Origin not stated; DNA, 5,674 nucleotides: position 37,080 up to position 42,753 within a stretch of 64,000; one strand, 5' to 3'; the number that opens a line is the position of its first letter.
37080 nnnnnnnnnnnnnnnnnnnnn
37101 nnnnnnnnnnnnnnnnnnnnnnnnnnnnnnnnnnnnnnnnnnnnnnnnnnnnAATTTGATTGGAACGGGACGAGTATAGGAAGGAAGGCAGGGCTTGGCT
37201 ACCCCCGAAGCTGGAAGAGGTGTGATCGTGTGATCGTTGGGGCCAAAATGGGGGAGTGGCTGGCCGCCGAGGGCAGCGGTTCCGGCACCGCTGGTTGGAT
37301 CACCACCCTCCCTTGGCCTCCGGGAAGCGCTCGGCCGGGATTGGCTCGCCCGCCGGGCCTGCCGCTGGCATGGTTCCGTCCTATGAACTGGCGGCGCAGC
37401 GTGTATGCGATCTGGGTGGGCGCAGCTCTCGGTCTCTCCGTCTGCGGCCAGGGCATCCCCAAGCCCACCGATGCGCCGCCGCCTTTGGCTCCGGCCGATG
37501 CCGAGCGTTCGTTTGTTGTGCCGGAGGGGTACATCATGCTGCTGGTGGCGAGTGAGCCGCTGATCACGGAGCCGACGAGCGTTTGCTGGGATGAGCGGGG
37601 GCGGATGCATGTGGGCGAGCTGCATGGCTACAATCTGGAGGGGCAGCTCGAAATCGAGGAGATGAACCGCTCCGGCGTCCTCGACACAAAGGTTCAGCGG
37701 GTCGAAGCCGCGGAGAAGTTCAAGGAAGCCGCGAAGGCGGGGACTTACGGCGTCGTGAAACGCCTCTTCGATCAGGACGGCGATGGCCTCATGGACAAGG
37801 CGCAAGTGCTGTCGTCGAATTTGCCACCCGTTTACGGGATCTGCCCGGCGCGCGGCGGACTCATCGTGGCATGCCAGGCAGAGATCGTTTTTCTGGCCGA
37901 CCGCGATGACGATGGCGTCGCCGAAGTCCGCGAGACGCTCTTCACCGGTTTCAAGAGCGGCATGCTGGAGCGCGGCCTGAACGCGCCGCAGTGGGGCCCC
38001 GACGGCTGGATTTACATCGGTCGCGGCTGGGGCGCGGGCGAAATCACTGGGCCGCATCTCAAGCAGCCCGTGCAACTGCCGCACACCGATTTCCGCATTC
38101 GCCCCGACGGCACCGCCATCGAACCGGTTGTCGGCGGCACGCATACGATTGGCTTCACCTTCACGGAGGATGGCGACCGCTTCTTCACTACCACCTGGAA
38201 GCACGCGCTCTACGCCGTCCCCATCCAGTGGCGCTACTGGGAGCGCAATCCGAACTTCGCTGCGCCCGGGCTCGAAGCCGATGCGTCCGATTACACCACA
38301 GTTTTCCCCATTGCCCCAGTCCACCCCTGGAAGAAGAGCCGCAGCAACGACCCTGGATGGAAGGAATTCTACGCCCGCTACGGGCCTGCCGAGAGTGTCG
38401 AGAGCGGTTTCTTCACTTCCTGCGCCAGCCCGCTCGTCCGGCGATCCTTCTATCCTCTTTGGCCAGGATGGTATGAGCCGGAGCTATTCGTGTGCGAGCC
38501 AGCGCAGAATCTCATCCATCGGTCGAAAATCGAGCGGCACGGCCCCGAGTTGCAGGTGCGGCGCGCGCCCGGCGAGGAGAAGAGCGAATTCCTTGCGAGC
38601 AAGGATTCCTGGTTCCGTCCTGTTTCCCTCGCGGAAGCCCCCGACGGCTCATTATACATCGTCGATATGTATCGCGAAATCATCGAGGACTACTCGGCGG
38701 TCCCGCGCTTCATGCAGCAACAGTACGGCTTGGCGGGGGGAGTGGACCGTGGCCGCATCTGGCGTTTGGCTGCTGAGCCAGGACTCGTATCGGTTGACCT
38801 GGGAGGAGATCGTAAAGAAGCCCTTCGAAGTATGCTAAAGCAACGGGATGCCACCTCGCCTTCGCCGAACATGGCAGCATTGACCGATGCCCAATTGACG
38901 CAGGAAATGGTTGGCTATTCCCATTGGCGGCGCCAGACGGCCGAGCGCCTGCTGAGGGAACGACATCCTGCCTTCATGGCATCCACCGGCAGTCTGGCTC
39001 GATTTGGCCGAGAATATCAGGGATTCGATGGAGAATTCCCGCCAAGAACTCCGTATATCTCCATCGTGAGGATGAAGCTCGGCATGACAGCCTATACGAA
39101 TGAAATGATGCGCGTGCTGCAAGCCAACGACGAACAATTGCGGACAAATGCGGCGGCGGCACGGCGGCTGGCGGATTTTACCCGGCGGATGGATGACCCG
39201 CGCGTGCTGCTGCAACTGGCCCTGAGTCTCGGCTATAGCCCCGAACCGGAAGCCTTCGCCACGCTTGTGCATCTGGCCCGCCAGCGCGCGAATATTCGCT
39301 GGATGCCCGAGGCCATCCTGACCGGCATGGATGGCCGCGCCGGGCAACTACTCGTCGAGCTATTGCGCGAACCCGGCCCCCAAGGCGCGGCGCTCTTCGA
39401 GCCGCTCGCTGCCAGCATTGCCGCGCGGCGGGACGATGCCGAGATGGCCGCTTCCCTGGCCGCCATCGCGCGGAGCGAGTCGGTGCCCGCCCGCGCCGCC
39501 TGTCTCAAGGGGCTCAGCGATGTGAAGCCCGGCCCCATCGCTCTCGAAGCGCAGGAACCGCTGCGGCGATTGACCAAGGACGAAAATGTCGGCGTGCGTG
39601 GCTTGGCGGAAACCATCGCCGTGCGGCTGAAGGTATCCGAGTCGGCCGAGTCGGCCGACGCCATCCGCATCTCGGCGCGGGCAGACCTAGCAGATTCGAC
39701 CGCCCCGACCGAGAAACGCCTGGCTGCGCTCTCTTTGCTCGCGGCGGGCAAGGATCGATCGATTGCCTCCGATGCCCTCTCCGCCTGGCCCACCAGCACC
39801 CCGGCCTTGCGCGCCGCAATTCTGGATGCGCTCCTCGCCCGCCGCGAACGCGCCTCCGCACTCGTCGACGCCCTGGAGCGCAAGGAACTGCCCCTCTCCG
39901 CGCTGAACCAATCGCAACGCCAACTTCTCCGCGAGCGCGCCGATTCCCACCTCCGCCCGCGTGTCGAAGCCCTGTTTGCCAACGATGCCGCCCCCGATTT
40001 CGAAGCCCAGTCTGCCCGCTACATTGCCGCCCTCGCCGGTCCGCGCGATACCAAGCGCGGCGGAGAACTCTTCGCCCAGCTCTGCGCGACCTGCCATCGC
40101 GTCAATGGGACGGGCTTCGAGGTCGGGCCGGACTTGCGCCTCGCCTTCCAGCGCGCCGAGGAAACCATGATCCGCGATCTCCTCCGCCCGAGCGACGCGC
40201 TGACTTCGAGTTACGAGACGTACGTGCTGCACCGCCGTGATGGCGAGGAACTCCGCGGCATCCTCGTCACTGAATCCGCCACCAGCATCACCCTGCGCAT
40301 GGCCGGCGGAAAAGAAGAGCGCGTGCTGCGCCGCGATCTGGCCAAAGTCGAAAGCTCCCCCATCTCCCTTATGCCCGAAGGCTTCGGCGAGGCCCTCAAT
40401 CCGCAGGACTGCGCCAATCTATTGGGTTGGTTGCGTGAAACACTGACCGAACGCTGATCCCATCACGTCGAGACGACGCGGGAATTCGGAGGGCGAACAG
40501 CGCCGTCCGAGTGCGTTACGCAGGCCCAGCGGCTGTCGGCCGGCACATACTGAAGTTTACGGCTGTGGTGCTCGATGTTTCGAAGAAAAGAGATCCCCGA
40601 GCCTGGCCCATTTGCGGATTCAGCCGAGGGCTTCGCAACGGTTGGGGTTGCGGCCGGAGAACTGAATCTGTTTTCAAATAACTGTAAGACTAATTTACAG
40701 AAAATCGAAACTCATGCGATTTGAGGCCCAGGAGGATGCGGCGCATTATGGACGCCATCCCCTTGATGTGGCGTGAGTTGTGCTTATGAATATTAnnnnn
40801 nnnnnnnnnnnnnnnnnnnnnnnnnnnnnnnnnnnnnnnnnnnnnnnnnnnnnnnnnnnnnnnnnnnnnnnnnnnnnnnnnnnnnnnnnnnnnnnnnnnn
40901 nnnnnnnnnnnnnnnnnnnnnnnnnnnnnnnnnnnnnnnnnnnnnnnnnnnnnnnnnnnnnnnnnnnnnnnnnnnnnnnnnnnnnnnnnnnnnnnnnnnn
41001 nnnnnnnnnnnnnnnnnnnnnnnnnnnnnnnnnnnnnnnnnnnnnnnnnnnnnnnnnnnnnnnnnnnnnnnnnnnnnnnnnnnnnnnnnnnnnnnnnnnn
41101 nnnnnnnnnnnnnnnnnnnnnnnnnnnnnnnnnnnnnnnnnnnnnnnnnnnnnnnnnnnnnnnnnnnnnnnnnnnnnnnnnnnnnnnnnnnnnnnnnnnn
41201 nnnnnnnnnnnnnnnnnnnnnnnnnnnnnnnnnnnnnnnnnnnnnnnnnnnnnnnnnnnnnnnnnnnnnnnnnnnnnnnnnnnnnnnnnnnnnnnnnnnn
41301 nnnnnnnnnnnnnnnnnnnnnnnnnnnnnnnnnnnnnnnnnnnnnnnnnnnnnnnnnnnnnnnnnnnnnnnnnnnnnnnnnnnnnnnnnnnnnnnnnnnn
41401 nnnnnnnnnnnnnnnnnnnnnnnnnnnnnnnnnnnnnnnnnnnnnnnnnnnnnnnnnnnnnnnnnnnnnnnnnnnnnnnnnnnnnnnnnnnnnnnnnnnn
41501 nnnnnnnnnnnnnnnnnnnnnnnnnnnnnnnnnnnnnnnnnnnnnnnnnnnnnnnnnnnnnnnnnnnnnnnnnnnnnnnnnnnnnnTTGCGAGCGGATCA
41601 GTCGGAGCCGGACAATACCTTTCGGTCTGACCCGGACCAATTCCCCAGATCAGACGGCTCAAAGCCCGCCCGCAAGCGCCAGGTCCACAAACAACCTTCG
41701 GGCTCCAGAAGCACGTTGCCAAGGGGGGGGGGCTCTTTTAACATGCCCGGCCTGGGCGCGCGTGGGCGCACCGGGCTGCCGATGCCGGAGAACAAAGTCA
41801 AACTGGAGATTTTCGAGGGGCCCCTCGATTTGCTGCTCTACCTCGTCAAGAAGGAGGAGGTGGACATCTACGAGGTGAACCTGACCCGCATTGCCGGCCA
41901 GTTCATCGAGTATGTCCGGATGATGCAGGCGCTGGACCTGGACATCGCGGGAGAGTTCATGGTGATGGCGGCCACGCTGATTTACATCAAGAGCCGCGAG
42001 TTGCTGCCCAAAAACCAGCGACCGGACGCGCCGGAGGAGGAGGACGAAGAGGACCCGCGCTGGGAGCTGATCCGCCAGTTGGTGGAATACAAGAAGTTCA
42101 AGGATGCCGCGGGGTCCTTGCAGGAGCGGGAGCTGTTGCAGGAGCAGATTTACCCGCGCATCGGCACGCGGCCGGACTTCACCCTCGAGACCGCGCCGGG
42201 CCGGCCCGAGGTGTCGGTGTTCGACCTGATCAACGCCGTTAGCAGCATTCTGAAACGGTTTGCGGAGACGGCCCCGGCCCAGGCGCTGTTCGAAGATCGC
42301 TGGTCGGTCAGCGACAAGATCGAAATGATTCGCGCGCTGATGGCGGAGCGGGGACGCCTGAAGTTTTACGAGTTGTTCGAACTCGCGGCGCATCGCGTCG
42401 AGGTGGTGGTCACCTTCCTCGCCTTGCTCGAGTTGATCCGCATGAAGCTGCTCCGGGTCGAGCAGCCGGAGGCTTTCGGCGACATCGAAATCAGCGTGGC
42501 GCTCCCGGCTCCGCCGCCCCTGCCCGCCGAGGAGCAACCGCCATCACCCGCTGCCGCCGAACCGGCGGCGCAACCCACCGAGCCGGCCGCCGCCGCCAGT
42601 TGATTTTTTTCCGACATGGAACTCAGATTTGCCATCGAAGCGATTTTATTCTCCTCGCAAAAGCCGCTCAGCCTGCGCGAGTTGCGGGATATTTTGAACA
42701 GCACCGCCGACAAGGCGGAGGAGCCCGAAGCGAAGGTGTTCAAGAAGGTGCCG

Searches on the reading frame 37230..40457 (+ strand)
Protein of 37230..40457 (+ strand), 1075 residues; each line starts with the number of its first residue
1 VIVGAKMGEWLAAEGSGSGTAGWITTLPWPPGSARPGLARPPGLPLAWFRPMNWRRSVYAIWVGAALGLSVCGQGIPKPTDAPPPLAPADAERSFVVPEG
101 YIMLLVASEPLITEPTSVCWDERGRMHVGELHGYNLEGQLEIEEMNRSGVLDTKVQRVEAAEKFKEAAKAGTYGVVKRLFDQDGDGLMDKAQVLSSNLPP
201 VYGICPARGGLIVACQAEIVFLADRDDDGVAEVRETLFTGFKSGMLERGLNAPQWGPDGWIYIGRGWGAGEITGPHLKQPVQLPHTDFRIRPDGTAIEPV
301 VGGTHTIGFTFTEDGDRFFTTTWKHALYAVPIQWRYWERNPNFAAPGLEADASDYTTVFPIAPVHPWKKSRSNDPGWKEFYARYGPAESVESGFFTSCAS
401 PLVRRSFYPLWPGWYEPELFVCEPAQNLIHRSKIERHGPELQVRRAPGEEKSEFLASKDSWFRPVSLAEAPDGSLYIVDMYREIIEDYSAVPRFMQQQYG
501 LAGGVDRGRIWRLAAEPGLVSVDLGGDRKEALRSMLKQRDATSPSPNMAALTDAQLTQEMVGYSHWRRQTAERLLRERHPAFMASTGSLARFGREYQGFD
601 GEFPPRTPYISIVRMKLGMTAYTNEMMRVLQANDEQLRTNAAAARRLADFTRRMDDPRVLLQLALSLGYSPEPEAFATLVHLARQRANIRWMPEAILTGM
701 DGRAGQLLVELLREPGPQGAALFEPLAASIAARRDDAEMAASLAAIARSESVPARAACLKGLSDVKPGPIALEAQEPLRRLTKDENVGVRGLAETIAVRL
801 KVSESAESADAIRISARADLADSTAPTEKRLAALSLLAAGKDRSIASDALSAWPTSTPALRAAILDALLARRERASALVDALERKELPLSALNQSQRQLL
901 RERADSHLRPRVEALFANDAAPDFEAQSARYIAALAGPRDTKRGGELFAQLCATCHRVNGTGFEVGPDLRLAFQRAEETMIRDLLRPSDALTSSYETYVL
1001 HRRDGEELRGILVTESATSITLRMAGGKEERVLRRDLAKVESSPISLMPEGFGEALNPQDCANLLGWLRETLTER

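Call 59: search_protein_families(library=pfam, proteins=[window:37230-40457:+], max_evalue=0.001)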
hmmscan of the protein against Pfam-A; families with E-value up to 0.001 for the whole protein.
window:37230-40457:+ (1075 aa): 2 families
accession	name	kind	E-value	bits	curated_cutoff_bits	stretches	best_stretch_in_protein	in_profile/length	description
PF23500.1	DUF7133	-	5.5e-90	302.9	27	1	88-514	2-382/385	Domain of unknown function (DUF7133)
PF00034.26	Cytochrom_C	-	1.4e-05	26.8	21.3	1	942-978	2-39/90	Cytochrome c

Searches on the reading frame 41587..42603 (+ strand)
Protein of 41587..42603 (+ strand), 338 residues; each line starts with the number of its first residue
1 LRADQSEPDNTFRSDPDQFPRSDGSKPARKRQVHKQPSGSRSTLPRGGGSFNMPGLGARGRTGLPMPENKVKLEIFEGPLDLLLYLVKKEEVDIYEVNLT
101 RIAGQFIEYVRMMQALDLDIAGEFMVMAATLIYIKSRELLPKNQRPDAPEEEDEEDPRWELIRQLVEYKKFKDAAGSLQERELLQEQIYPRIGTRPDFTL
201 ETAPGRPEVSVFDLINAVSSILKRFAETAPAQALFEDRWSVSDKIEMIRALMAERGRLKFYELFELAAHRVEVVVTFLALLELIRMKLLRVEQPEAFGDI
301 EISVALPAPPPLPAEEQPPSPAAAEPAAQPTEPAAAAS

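Call 59: search_protein_families(library=pfam, proteins=[window:41587-42603:+], max_evalue=0.001)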
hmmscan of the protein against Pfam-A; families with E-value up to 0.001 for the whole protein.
window:41587-42603:+ (338 aa): 1 family
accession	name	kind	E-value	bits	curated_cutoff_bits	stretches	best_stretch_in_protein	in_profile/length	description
PF02616.19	SMC_ScpA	-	1.5e-41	143.3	24.6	1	86-304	1-231/232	Segregation and condensation protein ScpA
